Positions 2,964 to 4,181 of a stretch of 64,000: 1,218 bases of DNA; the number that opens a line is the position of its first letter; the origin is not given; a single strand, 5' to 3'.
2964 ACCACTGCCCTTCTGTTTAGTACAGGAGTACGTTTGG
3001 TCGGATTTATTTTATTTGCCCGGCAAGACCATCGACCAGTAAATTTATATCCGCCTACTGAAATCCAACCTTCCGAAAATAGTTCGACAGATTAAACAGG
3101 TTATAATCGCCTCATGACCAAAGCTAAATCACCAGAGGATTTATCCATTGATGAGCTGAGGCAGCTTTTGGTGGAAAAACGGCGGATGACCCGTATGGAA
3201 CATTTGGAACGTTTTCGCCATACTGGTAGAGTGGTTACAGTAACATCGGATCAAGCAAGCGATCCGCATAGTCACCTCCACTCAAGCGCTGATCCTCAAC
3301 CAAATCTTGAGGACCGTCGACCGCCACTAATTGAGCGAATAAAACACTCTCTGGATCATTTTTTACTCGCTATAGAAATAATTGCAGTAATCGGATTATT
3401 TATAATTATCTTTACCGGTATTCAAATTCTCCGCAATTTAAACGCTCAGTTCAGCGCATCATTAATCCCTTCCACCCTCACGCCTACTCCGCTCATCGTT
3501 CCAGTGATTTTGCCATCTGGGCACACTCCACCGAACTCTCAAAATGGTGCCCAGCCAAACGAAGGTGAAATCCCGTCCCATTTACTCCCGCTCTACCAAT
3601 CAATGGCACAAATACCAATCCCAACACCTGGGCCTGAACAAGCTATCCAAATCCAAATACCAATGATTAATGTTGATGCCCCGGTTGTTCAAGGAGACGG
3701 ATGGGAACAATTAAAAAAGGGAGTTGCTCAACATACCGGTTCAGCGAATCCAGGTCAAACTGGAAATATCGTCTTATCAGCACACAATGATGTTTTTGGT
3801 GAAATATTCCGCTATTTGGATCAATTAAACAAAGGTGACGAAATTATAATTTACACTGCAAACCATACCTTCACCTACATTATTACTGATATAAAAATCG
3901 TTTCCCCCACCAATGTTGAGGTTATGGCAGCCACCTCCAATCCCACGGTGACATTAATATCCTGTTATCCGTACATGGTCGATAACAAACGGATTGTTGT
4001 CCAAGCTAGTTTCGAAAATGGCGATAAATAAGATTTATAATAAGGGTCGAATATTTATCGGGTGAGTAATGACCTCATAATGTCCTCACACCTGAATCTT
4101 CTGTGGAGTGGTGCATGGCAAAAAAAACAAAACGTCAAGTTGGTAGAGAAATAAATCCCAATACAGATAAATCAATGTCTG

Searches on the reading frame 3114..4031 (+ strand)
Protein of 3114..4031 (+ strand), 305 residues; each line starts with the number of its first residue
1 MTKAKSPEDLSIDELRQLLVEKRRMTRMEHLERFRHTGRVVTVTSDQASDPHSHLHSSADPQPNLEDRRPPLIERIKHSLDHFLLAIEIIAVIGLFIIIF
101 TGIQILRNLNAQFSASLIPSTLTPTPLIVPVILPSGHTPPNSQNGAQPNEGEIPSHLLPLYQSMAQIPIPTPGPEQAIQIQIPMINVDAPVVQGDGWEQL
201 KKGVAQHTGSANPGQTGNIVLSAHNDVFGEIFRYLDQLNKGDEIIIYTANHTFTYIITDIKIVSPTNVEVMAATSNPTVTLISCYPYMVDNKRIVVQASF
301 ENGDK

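Call 57: find_encoding_contigs(protein=window:3114-4031:+, flank=2000, max_places=3)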
Protein window:3114-4031:+ (305 aa): 1 contig read that carries it; 1 place shown.
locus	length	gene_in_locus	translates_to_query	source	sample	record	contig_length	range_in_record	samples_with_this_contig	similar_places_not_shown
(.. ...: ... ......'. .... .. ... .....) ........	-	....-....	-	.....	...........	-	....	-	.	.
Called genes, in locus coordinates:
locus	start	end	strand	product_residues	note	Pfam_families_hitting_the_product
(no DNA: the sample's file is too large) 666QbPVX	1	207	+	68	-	?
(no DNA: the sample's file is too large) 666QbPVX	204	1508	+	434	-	PF12832:MFS_1_like, PF07690:MFS_1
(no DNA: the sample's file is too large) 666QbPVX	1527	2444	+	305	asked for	PF04203:Sortase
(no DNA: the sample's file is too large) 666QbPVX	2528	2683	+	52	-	?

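Call 58: find_encoding_contigs(protein=window:3114-4031:+, flank=1000, max_places=10)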
Protein window:3114-4031:+ (305 aa): 1 contig read that carries it; 1 place shown.
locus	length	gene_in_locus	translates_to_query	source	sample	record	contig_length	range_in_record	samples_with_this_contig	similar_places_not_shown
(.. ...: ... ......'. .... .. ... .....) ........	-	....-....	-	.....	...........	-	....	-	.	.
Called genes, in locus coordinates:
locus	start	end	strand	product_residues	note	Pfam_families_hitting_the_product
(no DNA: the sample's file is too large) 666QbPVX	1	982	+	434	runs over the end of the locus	PF12832:MFS_1_like, PF07690:MFS_1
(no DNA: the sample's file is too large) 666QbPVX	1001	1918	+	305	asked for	PF04203:Sortase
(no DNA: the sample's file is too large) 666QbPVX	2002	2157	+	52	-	?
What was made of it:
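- Tried and rejected: The look-up succeeded for the sortase gene, but it returned only a 2.7-kb Logan contig without DNA (calls 57, 58).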

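Call 59: list_cluster_members(proteins=[window:3114-4031:+, window:1791-3095:+])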
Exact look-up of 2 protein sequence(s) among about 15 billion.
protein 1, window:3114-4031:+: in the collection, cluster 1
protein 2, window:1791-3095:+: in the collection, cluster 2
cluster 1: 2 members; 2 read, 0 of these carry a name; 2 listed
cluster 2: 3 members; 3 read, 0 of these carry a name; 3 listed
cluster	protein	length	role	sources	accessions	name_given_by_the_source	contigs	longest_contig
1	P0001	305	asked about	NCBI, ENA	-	-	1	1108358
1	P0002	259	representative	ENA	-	-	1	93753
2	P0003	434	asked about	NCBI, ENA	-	-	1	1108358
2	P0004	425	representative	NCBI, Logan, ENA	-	-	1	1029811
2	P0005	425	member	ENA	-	-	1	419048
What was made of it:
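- Tried and rejected: The cluster look-up shows the source contig is 1,108,358 bp and is held in NCBI and ENA, but gives no accession (call 59).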
